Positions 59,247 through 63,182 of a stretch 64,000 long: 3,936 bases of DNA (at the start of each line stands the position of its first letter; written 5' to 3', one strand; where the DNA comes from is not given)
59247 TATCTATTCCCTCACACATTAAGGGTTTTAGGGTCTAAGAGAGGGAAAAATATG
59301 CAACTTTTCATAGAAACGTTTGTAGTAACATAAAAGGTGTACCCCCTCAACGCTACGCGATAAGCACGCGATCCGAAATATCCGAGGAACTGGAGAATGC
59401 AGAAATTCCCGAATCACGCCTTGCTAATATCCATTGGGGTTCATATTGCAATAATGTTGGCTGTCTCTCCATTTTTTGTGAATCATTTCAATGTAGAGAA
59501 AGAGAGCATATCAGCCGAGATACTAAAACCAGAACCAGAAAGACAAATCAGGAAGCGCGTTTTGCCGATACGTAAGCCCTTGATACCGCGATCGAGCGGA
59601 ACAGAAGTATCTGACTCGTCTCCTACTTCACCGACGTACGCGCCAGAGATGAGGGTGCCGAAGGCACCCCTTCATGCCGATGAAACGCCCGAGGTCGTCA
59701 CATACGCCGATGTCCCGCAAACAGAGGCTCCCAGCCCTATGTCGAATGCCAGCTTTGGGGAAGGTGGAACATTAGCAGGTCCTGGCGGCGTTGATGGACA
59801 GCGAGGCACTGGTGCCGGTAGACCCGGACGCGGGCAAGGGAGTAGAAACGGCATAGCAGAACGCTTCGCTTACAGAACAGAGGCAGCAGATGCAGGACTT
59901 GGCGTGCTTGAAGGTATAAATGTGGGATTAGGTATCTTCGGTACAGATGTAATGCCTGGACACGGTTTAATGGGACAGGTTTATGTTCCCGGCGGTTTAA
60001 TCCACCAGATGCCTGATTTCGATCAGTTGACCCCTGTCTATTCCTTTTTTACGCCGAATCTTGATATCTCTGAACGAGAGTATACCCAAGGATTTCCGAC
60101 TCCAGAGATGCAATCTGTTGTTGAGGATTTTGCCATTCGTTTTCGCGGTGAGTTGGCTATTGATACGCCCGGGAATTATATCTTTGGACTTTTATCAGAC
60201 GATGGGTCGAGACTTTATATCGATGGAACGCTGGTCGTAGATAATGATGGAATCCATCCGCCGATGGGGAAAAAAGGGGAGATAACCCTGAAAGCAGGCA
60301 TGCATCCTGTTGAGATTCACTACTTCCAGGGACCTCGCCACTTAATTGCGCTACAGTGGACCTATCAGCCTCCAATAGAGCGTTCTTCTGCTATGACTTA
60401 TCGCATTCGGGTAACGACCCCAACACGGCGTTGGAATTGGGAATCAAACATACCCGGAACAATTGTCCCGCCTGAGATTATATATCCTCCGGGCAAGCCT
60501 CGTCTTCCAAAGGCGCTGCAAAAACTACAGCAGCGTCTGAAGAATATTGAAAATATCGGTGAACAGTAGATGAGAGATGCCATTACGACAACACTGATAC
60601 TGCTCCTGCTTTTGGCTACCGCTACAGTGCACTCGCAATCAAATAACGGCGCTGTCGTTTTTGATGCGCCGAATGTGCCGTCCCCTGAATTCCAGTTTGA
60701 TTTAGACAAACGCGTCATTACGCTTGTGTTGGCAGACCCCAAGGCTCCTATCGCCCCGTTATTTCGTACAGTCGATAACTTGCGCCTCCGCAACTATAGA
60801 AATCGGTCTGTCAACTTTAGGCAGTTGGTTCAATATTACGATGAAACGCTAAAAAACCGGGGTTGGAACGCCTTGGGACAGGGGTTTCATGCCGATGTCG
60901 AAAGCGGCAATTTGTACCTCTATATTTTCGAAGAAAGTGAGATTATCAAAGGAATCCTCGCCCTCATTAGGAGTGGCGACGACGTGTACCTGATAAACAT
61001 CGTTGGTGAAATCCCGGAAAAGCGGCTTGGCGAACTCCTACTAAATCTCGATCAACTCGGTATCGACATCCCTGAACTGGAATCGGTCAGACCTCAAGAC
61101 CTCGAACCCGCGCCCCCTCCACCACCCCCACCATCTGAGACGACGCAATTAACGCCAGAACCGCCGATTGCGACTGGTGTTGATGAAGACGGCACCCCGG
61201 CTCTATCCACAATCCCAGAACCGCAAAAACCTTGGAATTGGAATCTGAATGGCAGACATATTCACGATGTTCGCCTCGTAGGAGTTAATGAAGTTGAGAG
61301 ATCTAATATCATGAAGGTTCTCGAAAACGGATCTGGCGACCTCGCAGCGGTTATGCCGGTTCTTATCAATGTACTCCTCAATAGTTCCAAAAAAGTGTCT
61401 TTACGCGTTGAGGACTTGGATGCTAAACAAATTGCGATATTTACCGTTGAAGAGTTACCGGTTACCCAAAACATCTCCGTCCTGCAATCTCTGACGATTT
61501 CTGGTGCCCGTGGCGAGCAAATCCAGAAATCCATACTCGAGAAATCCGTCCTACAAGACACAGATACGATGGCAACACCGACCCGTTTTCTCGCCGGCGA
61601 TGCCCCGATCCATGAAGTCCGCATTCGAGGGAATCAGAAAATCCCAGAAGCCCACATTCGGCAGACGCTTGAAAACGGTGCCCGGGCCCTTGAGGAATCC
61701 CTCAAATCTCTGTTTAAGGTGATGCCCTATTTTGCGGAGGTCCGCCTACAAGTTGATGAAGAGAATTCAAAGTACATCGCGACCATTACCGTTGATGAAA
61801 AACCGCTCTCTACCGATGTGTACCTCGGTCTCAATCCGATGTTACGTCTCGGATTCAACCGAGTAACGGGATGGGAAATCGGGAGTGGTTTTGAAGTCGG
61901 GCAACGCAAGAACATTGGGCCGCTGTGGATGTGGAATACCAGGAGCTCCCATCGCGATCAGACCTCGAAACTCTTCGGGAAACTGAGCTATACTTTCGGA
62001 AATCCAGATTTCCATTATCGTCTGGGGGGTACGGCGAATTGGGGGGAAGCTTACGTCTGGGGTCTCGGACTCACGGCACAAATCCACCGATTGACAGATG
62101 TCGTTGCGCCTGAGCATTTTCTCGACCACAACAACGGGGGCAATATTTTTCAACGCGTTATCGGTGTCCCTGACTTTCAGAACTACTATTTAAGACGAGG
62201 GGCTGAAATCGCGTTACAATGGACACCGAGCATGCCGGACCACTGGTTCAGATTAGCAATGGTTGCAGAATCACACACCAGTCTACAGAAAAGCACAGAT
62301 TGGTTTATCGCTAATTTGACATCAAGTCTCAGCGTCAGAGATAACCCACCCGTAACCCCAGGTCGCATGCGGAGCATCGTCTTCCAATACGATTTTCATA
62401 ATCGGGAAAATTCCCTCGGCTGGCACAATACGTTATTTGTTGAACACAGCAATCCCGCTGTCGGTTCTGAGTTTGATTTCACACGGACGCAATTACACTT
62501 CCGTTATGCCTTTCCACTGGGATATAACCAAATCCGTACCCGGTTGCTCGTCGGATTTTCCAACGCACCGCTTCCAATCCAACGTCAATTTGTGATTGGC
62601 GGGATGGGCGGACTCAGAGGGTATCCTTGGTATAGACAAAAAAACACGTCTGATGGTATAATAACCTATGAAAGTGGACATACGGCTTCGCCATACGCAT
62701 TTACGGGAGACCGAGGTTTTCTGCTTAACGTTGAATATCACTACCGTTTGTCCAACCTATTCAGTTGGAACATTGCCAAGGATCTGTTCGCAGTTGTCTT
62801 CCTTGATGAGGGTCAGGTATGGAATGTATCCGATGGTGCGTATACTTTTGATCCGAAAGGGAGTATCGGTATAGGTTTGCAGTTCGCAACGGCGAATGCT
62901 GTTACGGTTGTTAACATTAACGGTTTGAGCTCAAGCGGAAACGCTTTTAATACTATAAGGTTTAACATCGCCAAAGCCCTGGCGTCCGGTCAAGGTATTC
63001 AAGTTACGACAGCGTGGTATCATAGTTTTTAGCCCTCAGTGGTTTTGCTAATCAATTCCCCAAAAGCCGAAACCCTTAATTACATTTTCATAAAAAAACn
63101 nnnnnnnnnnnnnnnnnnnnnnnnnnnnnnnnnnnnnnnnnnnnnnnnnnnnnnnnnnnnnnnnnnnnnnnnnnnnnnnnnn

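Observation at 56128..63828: Tandemly duplicated Omp85/POTRA-like barrel + small secreted protein cassette with a PA14 inner-membrane protein in between: candidate undescribed outer-membrane transport/assembly system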

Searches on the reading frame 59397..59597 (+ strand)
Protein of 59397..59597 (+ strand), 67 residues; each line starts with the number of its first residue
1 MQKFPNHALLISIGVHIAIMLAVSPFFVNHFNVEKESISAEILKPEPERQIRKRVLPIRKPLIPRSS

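Call 70: search_solved_structures(query=A6, max_evalue=10, show_alignments=3)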
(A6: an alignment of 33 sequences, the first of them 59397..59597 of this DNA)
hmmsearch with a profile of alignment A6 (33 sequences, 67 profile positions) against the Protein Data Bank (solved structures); distinct sequences matched with E-value up to 10: 4.
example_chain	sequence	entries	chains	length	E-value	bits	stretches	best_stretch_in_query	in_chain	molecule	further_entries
8fmw_AV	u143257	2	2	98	0.11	15.5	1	22-47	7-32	50S ribosomal protein L23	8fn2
9jcl_R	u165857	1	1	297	1.2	12.2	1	5-32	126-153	P2Y purinoceptor 1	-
7xxh_R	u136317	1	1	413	1.6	11.7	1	5-31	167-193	P2Y purinoceptor 1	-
4xnv_A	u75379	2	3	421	1.8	11.6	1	5-31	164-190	P2Y purinoceptor 1, Rubredoxin, P2Y purinoceptor 1 | P2Y purinoceptor 1,Rubredoxin,P2Y purinoceptor 1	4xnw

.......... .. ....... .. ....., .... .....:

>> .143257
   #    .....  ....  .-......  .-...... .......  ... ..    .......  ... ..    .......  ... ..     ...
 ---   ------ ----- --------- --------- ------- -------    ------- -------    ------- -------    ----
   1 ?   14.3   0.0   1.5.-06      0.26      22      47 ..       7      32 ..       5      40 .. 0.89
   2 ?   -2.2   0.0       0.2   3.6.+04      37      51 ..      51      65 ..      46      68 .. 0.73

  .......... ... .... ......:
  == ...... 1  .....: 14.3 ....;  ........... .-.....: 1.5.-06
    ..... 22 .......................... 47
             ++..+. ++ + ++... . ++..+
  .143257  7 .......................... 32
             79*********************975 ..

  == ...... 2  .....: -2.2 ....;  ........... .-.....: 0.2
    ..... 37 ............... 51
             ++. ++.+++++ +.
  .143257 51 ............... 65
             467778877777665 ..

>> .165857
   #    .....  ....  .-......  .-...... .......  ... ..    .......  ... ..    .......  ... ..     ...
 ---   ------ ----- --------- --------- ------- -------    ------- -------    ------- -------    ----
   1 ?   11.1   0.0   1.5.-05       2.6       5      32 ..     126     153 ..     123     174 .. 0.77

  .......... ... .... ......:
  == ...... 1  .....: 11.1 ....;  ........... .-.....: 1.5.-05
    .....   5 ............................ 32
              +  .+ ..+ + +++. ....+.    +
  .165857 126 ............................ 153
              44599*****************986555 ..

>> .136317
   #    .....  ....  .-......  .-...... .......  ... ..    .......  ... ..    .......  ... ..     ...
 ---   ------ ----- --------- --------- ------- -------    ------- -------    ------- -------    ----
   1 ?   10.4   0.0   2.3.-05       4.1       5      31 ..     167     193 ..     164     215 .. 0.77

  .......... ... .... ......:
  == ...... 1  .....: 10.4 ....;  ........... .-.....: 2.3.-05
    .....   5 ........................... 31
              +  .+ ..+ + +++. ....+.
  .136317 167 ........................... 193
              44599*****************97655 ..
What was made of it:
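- On TonB/TolA energy transducers: The profile search against the PDB found no TonB or TolA (call 70).
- Tried and rejected: C N-terminal profile against the PDB: no TonB or TolA (call 70).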

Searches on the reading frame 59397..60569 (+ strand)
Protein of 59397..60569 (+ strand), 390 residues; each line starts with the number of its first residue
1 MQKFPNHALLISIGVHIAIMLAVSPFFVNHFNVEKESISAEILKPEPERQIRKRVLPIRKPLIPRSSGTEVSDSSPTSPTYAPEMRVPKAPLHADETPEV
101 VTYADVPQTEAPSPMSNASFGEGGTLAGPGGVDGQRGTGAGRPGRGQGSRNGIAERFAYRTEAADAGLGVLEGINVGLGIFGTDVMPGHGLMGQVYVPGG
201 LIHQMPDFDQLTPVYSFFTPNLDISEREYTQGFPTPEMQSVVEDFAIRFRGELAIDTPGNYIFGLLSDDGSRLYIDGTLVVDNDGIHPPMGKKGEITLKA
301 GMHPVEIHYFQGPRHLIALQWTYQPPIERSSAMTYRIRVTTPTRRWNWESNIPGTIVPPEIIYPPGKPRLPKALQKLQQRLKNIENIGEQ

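Call 3: search_protein_families(library=pfam, proteins=[window:59397-60569:+], max_evalue=1)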
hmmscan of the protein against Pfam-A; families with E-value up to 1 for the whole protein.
window:59397-60569:+ (390 aa): 2 families
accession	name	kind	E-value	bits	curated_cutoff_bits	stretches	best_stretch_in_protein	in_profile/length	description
PF07691.17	PA14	-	2.5e-16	60.2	24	1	243-325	44-137/147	PA14 domain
PF00859.23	CTF_NFI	-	0.0055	17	27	1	29-84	211-265/288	CTF/NF-I family transcription modulation region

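Call 4: search_protein_families(library=ncbifam, proteins=[window:59397-60569:+], max_evalue=1)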
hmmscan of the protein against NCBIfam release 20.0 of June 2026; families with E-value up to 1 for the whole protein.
window:59397-60569:+ (390 aa): 0 families

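Call 68: find_homologous_proteins(query=window:59397-60569:+, max_evalue=0.001)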
Query window:59397-60569:+ (390 aa): 573 proteins with E <= 0.001 among 5763 candidates; the best 120 are listed.
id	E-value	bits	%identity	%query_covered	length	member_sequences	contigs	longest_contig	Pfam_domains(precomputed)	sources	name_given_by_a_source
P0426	1.6e-263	892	100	100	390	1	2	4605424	PF07691.18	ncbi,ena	-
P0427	3.2e-214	729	81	100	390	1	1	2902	PF07691.18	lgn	-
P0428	5.3e-213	725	81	100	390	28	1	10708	PF07691.18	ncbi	-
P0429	1.7e-212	724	81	100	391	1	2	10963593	PF07691.18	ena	-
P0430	2.8e-211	720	80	100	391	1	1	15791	PF07691.18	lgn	-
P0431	3.9e-210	716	80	100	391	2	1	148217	PF07691.18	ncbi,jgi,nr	ncbi:hypothetical protein C6496_07710 [Candidatus Poribacteria bacterium]|nr:MAG: hypothetical prote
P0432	1.2e-209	714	80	100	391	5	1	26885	PF07691.18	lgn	-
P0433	4.6e-209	712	79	100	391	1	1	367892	PF07691.18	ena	-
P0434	2.0e-207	707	79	100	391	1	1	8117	PF07691.18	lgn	-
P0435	6.1e-202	689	77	99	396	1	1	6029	PF07691.18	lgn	-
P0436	4.6e-201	686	77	100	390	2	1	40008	PF07691.18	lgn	-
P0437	6.7e-201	686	78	100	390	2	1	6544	PF07691.18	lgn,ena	-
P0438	7.6e-198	675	75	100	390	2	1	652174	PF07691.18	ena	-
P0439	3.9e-191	653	75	96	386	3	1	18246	PF07691.18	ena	-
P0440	5.3e-175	600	69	100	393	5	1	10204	PF07691.18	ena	-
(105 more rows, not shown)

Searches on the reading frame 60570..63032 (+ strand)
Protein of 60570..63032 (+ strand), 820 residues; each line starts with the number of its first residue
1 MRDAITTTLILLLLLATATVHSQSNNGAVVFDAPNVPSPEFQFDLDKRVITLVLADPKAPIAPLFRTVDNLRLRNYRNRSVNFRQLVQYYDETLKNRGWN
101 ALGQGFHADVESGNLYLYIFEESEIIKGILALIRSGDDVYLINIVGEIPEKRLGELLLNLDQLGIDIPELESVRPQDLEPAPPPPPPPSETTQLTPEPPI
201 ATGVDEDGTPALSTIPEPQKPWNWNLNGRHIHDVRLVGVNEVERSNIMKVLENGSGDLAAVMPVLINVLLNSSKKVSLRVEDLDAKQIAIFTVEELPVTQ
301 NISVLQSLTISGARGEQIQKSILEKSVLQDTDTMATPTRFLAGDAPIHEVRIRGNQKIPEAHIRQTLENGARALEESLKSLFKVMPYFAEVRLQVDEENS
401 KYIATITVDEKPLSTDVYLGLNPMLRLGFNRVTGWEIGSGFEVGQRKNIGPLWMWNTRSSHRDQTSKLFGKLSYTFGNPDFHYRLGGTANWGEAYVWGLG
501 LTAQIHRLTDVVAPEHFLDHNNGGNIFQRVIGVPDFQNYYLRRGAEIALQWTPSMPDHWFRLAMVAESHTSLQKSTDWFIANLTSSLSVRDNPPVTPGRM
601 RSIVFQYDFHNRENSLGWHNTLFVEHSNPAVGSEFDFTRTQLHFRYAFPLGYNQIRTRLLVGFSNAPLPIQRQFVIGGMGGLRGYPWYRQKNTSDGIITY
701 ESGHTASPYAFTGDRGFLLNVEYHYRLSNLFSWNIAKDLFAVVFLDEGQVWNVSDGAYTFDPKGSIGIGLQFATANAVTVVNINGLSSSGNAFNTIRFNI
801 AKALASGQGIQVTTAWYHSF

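Call 3: search_protein_families(library=pfam, proteins=[window:60570-63032:+], max_evalue=1)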
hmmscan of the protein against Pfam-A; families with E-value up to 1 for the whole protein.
window:60570-63032:+ (820 aa): 2 families
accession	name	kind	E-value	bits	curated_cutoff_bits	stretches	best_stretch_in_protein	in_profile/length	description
PF01103.29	Omp85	-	1.7e-10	41.4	24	1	616-775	134-294/325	Omp85 superfamily domain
PF07244.20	POTRA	-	0.068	14.3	21.3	0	347-411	3-79/79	Surface antigen variable number repeat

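Call 4: search_protein_families(library=ncbifam, proteins=[window:60570-63032:+], max_evalue=1)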
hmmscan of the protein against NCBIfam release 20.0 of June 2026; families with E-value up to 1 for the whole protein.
window:60570-63032:+ (820 aa): 4 families
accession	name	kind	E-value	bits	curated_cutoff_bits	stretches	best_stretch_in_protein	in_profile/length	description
TIGR03303.1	OM_YaeT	equivalog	5.6e-07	28.3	297.15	1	617-773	554-708/741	outer membrane protein assembly factor BamA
NF047779.1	Omp85_fam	subfamily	1.6e-06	27.9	200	1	616-788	244-410/423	Omp85 family outer membrane protein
NF052279.1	lipo_TamL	exception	0.00059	18.4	400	1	577-755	497-673/747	translocation and assembly module lipoprotein TamL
NF058613.1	OMPAssmBamADein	equivalog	0.00091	17.3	1050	1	713-772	768-822/857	outer membrane protein assembly factor BamA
